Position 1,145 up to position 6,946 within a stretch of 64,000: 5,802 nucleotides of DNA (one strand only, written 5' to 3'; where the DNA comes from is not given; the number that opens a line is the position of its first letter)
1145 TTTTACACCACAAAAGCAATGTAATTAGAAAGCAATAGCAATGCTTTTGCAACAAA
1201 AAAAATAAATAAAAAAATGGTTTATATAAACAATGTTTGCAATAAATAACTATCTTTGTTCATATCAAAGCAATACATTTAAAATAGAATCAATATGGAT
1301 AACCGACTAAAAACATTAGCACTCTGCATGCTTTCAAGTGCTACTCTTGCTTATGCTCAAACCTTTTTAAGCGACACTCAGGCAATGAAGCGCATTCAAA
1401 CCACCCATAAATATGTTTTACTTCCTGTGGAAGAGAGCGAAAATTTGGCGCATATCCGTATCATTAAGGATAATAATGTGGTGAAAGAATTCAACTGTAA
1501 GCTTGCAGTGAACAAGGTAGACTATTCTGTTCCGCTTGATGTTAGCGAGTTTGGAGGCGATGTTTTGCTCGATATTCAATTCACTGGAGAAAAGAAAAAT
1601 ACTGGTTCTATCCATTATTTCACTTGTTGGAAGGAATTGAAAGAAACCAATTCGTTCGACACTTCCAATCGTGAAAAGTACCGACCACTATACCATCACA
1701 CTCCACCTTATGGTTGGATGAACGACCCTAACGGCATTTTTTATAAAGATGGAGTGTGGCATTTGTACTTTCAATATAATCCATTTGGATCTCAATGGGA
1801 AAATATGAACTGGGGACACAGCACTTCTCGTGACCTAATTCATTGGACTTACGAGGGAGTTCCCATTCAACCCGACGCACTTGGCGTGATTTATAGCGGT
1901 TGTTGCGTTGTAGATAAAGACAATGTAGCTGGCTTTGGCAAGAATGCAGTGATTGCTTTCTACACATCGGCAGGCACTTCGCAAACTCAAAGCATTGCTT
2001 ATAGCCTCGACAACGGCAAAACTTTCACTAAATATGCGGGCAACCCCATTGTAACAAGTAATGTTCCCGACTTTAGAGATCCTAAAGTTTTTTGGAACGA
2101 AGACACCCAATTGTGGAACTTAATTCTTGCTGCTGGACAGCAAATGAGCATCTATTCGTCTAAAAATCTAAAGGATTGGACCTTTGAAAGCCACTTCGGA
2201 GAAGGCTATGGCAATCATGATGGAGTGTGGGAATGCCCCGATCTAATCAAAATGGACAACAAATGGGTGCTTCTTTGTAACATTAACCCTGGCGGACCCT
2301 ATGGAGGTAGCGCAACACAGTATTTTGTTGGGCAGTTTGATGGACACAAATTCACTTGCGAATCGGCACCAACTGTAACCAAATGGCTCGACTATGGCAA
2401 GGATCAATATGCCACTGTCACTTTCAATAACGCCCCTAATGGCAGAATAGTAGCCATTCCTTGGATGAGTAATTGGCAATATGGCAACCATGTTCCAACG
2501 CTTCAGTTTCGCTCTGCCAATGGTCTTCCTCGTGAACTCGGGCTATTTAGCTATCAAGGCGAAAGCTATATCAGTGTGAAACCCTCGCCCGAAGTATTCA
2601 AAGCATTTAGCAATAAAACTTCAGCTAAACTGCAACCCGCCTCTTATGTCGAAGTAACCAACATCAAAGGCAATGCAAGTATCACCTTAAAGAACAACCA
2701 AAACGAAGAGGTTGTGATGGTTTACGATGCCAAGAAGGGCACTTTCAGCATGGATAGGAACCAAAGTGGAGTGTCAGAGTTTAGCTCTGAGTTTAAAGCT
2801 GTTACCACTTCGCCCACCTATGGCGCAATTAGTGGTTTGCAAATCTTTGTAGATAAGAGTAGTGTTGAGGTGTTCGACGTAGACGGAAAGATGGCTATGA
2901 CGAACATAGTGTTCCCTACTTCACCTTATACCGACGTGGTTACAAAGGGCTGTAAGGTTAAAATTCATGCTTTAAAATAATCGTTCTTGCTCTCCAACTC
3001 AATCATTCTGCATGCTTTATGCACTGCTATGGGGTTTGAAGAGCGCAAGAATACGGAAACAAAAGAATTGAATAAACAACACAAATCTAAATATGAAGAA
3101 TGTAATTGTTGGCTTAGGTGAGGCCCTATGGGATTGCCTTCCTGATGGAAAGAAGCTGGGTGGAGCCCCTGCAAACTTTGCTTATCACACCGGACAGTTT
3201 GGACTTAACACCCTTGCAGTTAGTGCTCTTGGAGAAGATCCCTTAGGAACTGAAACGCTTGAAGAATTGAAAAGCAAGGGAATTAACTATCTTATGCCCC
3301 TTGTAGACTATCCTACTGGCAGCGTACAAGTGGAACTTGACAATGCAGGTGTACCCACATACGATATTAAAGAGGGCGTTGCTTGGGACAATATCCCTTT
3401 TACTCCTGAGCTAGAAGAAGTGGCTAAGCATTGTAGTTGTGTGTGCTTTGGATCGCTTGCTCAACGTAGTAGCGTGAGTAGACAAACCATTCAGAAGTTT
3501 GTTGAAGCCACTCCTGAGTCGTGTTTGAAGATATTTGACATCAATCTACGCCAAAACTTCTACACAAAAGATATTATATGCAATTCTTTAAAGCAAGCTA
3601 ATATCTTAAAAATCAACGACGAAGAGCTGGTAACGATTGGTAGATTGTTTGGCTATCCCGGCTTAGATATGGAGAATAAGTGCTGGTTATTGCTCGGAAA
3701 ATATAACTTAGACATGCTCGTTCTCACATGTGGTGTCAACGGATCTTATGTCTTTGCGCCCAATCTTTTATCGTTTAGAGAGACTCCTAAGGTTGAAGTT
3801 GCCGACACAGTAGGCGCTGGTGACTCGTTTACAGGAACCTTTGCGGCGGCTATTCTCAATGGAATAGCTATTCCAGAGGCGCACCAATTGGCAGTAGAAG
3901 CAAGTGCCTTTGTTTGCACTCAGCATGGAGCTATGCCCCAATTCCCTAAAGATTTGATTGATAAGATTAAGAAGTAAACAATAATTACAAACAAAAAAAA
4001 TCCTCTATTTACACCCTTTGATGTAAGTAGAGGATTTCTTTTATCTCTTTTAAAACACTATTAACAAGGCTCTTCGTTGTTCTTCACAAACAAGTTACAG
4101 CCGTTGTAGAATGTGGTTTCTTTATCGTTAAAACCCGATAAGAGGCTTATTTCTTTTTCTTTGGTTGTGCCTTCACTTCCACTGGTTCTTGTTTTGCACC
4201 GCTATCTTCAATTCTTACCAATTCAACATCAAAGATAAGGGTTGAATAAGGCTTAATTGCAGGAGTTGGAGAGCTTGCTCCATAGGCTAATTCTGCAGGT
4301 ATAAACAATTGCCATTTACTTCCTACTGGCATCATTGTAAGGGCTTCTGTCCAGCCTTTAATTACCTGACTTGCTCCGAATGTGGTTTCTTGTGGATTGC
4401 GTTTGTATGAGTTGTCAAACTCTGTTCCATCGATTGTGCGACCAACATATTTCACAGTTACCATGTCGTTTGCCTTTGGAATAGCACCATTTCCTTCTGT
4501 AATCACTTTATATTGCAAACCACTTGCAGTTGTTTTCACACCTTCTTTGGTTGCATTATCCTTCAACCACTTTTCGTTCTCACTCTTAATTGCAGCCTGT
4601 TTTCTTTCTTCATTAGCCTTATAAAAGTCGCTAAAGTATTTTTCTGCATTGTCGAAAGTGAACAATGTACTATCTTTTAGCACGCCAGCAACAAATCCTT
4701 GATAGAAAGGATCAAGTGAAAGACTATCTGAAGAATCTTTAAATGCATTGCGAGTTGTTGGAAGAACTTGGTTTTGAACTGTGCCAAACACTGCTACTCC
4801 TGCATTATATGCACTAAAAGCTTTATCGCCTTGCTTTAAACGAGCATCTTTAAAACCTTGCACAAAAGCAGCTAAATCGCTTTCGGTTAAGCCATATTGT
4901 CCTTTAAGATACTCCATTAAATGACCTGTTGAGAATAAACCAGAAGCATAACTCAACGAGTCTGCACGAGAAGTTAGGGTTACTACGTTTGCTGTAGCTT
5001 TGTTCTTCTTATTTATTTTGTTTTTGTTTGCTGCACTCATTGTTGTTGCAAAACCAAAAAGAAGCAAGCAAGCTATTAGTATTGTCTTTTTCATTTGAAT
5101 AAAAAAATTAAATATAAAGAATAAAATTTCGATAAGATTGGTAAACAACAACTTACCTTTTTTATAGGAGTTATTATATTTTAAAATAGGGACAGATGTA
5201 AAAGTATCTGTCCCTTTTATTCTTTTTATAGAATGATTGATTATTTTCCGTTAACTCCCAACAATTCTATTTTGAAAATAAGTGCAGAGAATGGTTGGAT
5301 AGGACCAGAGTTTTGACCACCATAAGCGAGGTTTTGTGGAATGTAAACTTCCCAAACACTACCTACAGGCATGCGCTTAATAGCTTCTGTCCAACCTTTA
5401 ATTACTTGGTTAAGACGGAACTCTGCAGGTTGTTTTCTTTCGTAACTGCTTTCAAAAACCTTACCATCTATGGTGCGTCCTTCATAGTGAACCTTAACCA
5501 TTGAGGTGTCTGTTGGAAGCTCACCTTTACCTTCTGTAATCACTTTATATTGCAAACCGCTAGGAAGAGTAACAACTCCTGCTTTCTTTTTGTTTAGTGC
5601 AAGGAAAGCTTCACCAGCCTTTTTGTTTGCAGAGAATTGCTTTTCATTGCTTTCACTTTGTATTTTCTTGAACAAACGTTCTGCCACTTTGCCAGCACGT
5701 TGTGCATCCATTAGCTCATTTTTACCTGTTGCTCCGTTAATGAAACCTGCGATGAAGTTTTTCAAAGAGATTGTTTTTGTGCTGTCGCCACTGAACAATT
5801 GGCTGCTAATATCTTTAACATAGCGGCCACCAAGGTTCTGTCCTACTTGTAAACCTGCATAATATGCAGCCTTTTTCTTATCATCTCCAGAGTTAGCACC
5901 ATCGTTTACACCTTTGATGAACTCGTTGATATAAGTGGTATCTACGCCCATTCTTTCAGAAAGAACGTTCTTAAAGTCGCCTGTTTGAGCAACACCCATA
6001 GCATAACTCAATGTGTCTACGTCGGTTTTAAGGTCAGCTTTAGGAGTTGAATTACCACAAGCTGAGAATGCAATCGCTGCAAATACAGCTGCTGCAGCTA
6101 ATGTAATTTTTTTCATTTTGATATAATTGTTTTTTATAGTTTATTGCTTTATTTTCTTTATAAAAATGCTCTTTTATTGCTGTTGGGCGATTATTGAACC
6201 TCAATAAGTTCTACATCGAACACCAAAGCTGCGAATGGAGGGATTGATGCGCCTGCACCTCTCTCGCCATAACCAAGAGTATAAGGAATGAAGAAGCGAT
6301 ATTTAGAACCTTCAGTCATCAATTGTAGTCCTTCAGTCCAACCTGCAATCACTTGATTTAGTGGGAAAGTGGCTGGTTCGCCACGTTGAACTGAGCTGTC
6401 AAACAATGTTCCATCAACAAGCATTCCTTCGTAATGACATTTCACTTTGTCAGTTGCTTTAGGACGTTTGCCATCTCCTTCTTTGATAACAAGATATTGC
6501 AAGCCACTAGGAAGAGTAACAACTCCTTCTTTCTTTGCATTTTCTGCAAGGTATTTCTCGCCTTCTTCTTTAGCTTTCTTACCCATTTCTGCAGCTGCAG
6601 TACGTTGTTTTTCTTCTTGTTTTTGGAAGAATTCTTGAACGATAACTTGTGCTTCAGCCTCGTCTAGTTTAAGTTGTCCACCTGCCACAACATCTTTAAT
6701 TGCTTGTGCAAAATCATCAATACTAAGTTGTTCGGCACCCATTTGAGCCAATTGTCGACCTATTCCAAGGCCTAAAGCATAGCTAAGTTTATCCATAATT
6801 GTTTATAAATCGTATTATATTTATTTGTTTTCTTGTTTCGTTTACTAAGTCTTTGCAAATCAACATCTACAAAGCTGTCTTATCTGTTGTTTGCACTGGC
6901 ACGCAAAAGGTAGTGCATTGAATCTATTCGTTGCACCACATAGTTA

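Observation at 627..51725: Dispersed family of ~88-bp intergenic blocks built from four 22-bp quasi-palindromic units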

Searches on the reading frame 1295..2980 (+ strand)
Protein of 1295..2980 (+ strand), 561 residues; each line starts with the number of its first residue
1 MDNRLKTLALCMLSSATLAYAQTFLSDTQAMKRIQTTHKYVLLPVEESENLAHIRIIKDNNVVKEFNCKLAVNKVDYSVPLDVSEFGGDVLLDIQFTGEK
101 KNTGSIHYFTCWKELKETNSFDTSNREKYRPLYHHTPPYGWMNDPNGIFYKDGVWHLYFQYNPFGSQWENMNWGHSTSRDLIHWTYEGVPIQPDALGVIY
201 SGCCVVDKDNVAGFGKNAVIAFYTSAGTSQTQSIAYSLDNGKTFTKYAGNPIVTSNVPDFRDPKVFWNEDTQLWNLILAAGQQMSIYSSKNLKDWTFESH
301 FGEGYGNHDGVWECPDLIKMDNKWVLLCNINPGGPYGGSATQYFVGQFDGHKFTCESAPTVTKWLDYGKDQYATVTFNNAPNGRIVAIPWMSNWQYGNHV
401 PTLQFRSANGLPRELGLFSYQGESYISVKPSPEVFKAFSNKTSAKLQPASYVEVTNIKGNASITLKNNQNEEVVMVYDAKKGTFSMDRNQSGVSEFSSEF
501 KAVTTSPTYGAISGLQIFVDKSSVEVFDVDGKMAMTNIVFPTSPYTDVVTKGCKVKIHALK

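Call 13: search_protein_families(library=pfam, proteins=[window:1295-2980:+])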
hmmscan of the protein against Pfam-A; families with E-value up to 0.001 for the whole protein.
window:1295-2980:+ (561 aa): 3 families
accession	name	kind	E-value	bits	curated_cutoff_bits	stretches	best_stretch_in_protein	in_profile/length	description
PF00251.26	Glyco_hydro_32N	-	3.3e-84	283.5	22.1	1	134-419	1-298/307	Glycosyl hydrolases family 32 N-terminal domain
PF16352.10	DUF4980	-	3.7e-39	133.4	28.9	1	26-133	1-109/109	Domain of unknown function (DUF4980)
PF08244.19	Glyco_hydro_32C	-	2.1e-19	70.6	21.9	1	454-548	42-140/158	Glycosyl hydrolases family 32 C terminal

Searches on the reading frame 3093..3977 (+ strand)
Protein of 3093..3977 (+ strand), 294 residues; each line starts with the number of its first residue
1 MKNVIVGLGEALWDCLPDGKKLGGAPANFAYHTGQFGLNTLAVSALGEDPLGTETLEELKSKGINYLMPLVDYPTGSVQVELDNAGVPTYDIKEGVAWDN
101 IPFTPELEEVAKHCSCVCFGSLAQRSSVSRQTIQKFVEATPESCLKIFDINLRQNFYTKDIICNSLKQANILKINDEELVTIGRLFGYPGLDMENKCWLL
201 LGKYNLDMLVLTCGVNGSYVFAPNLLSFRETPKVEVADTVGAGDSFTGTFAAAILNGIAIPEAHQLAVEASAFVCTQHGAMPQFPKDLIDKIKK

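Call 68: search_protein_families(library=pfam, proteins=[window:3093-3977:+], max_evalue=0.00001)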
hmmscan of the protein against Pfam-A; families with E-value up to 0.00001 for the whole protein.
window:3093-3977:+ (294 aa): 1 family
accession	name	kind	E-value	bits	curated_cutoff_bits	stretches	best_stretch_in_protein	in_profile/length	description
PF00294.29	PfkB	-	1.3e-31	110.5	25.8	1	20-285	33-300/302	pfkB family carbohydrate kinase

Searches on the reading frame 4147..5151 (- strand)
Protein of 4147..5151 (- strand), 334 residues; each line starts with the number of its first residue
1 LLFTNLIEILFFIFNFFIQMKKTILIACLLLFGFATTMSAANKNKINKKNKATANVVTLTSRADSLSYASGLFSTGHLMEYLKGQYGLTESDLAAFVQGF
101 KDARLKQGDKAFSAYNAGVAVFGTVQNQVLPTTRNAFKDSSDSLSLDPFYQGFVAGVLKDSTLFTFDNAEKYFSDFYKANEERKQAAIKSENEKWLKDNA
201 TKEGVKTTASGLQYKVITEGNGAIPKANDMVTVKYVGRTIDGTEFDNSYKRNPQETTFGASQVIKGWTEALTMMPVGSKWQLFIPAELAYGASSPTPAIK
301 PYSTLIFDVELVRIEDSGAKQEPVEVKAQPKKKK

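Call 68: search_protein_families(library=pfam, proteins=[window:4147-5151:-], max_evalue=0.00001)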
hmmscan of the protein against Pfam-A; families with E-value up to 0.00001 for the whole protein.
window:4147-5151:- (334 aa): 2 families
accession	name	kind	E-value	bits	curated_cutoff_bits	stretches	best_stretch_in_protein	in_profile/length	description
PF00254.34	FKBP_C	-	1.2e-26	93.3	21.1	1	225-312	5-94/94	FKBP-type peptidyl-prolyl cis-trans isomerase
PF01346.23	FKBP_N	-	1.2e-16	61.7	22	1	114-216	5-97/97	Domain amino terminal to FKBP-type peptidyl-prolyl isomerase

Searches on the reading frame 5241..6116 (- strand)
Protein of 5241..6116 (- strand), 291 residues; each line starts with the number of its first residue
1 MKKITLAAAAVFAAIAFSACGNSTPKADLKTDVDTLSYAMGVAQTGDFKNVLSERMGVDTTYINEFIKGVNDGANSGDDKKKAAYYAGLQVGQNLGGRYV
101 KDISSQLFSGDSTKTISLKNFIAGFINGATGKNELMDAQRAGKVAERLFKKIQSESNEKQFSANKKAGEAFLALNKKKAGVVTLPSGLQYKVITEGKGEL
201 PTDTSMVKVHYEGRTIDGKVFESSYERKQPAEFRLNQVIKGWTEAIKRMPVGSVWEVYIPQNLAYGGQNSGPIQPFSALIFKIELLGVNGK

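Call 68: search_protein_families(library=pfam, proteins=[window:5241-6116:-], max_evalue=0.00001)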
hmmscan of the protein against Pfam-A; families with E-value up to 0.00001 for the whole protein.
window:5241-6116:- (291 aa): 2 families
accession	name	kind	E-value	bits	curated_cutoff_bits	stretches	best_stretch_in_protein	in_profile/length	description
PF00254.34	FKBP_C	-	3.8e-27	94.9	21.1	1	201-286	5-94/94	FKBP-type peptidyl-prolyl cis-trans isomerase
PF01346.23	FKBP_N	-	4.3e-25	88.8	22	1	80-192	1-97/97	Domain amino terminal to FKBP-type peptidyl-prolyl isomerase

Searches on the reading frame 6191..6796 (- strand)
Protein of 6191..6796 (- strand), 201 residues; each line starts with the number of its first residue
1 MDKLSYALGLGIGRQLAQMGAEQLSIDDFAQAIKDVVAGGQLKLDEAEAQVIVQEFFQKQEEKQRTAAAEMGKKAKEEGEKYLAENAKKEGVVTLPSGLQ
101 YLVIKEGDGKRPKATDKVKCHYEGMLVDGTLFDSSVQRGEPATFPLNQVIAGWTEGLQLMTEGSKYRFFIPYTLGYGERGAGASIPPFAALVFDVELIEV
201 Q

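Call 13: search_protein_families(library=pfam, proteins=[window:6191-6796:-])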
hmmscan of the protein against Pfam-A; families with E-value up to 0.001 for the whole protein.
window:6191-6796:- (201 aa): 2 families
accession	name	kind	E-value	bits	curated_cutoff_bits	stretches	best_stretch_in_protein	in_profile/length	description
PF00254.34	FKBP_C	-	1.6e-30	105.7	21.1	1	110-198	2-94/94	FKBP-type peptidyl-prolyl cis-trans isomerase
PF01346.23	FKBP_N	-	7.8e-26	91.2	22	1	2-103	2-97/97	Domain amino terminal to FKBP-type peptidyl-prolyl isomerase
